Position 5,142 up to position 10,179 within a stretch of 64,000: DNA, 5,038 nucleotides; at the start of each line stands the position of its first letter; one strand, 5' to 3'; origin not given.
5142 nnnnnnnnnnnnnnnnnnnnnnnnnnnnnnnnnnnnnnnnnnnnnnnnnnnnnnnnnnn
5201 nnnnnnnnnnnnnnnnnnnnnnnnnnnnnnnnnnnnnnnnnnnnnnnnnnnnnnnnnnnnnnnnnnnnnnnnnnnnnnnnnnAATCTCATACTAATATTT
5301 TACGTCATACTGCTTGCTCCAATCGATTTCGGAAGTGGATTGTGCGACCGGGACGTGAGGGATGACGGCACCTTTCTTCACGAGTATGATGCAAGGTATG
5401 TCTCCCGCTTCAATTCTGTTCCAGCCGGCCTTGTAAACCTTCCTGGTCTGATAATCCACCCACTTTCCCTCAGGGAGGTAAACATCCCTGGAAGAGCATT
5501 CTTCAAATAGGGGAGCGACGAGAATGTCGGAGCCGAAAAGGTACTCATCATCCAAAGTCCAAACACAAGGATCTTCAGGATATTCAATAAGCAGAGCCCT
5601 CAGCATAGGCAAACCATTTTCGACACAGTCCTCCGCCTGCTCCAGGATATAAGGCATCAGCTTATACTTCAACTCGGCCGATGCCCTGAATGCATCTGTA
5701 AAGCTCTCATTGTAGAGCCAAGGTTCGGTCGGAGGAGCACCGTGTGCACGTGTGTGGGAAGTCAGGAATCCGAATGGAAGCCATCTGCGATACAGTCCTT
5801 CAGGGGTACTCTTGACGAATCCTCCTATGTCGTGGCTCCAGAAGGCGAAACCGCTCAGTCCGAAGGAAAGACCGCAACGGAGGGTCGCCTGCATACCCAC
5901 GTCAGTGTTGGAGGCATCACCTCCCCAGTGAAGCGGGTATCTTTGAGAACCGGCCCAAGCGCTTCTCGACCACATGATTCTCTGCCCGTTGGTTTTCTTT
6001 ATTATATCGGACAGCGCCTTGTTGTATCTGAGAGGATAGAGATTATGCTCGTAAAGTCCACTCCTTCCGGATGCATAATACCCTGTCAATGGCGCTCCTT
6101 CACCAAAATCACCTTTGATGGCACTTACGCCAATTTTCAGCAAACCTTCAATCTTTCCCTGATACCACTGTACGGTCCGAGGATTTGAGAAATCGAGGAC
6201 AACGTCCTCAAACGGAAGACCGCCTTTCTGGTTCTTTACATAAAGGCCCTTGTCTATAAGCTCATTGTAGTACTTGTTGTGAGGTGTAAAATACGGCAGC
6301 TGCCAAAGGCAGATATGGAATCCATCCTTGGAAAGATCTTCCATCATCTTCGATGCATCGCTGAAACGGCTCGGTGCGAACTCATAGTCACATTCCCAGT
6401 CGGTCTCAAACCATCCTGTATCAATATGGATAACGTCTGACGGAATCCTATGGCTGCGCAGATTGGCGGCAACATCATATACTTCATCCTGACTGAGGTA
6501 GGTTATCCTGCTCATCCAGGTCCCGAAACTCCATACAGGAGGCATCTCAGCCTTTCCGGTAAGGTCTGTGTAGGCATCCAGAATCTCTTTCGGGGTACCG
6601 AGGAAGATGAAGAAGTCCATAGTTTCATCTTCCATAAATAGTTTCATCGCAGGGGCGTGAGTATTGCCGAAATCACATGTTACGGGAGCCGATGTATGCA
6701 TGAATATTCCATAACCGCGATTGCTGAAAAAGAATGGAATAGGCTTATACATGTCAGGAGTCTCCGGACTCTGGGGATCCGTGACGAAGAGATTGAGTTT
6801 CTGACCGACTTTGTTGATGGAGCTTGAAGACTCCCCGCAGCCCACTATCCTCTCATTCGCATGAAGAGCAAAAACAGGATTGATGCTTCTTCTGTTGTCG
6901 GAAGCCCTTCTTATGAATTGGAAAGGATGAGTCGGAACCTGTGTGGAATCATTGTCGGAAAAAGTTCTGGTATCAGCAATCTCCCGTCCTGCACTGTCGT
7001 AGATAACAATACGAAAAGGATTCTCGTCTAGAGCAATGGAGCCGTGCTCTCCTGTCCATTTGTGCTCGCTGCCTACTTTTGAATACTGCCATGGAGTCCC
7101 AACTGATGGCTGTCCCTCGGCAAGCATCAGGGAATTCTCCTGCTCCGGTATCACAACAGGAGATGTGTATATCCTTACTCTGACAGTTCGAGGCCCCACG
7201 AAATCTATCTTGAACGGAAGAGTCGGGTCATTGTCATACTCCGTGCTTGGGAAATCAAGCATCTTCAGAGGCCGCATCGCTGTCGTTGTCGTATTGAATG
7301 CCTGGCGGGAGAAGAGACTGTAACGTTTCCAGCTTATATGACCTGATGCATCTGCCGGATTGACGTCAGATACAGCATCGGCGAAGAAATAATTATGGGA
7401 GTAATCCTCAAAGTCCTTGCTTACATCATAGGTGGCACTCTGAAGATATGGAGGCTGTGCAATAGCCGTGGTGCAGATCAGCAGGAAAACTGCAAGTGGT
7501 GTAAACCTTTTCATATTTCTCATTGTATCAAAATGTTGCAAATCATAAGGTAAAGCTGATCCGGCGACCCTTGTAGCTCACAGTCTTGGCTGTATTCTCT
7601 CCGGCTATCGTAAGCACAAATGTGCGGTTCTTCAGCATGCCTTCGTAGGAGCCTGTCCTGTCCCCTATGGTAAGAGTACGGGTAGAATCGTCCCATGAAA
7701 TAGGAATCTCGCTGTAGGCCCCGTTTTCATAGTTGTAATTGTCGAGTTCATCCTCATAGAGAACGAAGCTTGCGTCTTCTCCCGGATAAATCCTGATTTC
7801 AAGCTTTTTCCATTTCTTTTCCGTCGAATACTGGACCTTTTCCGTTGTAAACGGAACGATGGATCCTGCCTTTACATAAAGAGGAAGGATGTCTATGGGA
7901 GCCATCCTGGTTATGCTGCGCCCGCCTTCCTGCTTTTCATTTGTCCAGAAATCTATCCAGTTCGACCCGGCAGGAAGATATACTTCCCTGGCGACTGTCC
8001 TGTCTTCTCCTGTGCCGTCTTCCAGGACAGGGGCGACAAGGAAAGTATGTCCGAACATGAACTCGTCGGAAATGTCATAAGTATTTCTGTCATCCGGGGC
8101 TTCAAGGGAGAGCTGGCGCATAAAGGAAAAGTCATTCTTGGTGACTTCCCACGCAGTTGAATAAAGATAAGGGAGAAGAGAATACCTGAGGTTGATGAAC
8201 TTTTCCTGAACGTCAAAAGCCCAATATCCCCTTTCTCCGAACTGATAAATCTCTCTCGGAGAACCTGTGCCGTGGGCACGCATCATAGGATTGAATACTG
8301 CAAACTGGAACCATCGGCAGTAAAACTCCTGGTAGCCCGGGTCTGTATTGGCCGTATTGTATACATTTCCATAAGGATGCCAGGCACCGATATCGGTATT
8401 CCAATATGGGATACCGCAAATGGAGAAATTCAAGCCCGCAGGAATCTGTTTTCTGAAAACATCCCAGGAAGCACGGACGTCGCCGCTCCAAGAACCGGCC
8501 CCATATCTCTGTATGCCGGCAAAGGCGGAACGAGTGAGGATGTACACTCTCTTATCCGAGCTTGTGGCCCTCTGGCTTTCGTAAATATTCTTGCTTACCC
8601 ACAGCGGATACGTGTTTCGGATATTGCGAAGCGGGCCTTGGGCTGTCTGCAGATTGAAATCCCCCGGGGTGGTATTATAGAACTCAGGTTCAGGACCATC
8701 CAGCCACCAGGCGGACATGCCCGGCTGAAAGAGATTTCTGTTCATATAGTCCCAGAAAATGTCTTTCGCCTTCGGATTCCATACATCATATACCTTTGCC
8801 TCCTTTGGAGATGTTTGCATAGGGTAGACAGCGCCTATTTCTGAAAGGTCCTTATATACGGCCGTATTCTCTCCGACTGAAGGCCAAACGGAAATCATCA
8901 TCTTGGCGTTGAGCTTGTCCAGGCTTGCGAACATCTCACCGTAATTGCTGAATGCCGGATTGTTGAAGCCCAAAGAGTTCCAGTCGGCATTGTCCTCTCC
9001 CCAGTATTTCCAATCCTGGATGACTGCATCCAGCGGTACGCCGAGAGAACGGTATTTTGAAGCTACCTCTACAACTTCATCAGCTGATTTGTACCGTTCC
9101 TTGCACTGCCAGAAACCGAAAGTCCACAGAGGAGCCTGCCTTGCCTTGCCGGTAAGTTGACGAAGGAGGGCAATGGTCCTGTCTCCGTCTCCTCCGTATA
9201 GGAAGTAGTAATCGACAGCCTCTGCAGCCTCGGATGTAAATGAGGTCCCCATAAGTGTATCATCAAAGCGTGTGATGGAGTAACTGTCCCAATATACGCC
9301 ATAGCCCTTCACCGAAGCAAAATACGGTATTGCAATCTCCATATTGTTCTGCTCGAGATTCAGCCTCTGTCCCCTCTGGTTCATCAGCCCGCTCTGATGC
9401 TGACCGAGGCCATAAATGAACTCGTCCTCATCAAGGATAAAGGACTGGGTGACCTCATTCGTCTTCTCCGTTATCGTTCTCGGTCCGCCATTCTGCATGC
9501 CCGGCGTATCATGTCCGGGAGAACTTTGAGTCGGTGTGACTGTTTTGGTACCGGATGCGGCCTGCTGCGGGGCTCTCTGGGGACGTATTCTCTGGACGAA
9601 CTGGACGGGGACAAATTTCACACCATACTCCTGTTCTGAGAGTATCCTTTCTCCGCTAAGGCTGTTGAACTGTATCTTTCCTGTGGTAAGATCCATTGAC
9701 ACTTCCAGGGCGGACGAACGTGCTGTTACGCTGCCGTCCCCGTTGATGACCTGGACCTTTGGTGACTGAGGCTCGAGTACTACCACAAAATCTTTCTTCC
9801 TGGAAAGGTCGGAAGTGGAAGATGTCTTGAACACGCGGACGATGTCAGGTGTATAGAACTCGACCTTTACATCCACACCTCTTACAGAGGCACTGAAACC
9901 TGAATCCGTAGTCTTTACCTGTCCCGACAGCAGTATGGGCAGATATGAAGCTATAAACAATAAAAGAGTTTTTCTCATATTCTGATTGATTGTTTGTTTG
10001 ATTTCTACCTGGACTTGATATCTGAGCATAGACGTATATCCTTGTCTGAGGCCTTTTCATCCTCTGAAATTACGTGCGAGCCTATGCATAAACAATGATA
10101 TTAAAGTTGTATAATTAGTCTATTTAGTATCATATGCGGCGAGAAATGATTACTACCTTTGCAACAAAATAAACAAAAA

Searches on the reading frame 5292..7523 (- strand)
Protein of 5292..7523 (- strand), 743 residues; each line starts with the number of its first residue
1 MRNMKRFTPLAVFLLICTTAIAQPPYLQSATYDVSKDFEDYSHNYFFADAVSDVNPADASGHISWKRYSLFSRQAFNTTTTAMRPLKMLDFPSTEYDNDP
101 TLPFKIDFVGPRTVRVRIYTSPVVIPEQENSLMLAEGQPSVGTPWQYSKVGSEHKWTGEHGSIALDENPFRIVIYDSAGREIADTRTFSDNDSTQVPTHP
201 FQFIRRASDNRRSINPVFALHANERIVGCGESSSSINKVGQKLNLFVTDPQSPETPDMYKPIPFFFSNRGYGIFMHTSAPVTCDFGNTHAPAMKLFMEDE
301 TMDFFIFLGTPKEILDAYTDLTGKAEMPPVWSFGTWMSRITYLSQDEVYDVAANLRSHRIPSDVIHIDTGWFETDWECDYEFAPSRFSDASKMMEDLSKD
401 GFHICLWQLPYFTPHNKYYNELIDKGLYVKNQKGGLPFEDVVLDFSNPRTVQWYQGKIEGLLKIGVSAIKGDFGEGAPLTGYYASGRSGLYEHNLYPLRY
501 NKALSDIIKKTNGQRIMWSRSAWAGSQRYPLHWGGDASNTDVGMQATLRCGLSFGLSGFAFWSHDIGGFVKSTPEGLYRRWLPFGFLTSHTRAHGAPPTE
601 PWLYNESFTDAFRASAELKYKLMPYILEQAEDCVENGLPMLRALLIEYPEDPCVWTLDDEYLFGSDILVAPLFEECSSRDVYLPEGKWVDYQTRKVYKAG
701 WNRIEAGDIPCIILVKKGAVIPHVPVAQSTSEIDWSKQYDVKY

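Call 70: search_protein_families(library=pfam, proteins=[window:5292-7523:-], max_evalue=0.00001)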
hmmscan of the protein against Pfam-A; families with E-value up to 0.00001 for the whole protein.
window:5292-7523:- (743 aa): 3 families
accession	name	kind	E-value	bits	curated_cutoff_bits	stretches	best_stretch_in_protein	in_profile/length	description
PF01055.32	Glyco_hydro_31_2nd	-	4.6e-82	276.4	23.5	1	326-627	2-326/328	Glycosyl hydrolases family 31 TIM-barrel domain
PF13802.12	Gal_mutarotas_2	-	3.8e-26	92.9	27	1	103-284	1-184/184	Glycosyl hydrolase 31 N-terminal galactose mutarotase-like domain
PF21365.3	Glyco_hydro_31_3rd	-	4.3e-22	78.8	24.4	1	637-721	1-87/87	Glycosyl hydrolase family 31 C-terminal domain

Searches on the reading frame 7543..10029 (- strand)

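Call 70: search_protein_families(library=pfam, proteins=[window:7543-10029:-], max_evalue=0.00001)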
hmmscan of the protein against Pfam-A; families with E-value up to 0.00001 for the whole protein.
window:7543-10029:- (828 aa): 4 families
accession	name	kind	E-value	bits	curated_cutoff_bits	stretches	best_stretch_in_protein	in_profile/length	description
PF01055.32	Glyco_hydro_31_2nd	-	4.3e-85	286.4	23.5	1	299-624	4-327/328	Glycosyl hydrolases family 31 TIM-barrel domain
PF21365.3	Glyco_hydro_31_3rd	-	1.2e-24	87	24.4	1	636-725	4-87/87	Glycosyl hydrolase family 31 C-terminal domain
PF17137.9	DUF5110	-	5.9e-24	84.3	27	1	742-810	1-70/71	Domain of unknown function (DUF5110)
PF13802.12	Gal_mutarotas_2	-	1.9e-15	58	27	1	54-256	2-184/184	Glycosyl hydrolase 31 N-terminal galactose mutarotase-like domain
